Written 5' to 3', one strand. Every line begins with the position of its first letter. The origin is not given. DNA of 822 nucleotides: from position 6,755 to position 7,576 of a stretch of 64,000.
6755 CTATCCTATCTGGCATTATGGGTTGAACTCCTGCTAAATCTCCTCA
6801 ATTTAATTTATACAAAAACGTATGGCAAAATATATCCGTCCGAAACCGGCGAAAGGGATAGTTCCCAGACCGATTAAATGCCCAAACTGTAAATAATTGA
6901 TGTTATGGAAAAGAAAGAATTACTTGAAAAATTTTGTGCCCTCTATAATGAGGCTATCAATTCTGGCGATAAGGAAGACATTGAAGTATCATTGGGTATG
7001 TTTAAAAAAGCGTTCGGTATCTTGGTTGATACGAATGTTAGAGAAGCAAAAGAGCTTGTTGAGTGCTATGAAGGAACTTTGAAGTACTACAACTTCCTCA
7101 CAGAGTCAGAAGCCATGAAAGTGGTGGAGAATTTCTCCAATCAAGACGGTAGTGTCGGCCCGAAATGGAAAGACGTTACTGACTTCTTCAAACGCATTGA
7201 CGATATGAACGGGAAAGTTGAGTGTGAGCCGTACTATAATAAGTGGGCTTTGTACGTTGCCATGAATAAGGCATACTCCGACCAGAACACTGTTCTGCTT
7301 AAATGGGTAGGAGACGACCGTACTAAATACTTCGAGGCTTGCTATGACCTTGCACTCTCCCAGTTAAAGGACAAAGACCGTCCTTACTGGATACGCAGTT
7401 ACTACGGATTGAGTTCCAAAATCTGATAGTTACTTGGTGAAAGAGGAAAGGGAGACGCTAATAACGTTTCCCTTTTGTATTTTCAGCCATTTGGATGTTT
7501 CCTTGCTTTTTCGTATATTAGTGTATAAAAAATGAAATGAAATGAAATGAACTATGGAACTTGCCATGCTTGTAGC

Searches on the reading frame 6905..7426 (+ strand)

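Call 63: search_protein_families(library=pfam, proteins=[window:6905-7426:+], max_evalue=0.01)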
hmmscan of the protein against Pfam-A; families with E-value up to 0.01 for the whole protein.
window:6905-7426:+ (173 aa): 1 family
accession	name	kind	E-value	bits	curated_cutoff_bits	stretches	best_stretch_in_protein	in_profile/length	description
PF25223.1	DUF7841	-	4.6e-11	43.4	25.2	1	60-158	13-103/114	Domain of unknown function (DUF7841)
